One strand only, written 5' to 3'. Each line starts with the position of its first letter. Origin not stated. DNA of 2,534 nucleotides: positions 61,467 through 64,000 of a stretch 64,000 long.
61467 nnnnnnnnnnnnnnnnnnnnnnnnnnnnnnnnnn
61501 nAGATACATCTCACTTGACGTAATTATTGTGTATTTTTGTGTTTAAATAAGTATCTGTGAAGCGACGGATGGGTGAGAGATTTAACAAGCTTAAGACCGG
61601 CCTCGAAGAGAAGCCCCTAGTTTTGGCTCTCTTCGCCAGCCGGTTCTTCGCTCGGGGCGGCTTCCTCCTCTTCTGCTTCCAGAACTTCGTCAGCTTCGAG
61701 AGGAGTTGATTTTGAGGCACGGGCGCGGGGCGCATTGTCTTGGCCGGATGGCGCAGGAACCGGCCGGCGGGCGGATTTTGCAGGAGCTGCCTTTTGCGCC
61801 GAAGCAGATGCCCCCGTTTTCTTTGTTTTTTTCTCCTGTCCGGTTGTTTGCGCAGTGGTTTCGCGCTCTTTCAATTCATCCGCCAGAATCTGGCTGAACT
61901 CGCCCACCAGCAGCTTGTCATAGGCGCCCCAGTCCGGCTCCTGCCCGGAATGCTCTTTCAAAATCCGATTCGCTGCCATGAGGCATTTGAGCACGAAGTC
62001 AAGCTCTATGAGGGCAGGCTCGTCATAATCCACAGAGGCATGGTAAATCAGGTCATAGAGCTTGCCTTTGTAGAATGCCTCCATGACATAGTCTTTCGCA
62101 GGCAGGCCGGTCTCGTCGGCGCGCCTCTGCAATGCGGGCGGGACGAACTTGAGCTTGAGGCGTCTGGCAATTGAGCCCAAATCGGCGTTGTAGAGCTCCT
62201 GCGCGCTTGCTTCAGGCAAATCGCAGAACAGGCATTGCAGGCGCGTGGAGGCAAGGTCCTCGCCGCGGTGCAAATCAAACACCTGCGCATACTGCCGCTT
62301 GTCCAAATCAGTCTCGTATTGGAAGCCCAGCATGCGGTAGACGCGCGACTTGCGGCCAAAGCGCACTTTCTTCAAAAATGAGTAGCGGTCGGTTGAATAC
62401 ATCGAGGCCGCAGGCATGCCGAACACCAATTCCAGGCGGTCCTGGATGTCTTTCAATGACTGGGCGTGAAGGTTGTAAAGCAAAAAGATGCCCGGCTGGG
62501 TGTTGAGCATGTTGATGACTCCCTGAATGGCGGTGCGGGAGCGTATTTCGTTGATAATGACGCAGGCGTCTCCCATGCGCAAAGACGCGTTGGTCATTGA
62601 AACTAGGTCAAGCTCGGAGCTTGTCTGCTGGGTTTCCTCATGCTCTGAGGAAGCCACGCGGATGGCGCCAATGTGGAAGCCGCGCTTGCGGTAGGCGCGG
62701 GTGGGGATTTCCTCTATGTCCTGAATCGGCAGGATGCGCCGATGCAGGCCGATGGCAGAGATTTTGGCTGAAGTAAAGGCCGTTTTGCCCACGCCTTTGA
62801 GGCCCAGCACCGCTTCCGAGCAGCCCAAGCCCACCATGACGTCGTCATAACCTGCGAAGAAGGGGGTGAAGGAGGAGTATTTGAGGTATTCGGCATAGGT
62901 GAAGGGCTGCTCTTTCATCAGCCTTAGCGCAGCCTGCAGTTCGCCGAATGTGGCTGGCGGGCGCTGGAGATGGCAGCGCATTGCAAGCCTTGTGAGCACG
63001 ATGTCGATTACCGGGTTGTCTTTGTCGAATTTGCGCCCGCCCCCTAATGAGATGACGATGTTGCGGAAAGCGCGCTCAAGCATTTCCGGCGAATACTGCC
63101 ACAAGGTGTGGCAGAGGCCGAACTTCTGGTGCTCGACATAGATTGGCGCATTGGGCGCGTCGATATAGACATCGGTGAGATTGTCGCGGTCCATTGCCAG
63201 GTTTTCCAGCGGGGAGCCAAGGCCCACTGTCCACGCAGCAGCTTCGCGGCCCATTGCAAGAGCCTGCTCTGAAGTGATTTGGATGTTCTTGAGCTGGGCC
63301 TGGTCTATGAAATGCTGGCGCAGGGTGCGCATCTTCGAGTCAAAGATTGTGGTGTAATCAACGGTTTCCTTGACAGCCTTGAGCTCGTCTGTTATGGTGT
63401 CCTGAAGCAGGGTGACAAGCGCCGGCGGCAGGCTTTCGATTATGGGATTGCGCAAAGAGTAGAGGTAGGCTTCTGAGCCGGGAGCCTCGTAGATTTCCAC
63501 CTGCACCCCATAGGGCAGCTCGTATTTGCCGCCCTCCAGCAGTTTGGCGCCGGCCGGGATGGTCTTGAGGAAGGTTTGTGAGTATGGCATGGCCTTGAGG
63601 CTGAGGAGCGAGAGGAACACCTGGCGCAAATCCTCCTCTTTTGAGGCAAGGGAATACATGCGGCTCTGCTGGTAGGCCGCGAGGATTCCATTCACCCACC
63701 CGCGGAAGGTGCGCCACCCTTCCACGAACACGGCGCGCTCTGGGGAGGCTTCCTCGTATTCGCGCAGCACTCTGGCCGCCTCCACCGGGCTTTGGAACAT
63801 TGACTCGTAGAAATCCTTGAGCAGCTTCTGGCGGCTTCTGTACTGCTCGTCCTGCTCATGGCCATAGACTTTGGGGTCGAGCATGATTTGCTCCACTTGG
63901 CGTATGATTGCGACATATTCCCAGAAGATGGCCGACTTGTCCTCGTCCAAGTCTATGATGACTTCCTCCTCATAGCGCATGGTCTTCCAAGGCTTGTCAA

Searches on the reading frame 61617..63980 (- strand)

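Call 12: search_protein_families(library=pfam, proteins=[window:61617-63980:-], max_evalue=0.00001)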
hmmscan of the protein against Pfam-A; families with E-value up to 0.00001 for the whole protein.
window:61617-63980:- (787 aa): 0 families

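Call 14: search_protein_families(library=ncbifam, proteins=[window:61617-63980:-], max_evalue=0.001)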
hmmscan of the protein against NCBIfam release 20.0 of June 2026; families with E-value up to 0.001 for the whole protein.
window:61617-63980:- (787 aa): 3 families
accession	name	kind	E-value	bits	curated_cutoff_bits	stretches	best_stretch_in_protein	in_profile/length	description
TIGR03819.1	heli_sec_ATPase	hypoth_equivalog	2.3e-15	56.7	373.15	1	233-518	31-299/340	TadA family conjugal transfer-associated ATPase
NF058587.1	archaellum_moto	equivalog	5.5e-10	38.6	550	1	199-517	92-394/527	archaellum flagellar ATPase motor FlaI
TIGR02788.1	VirB11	equivalog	6.5e-10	38.5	249.95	1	391-519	149-265/308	P-type DNA transfer ATPase VirB11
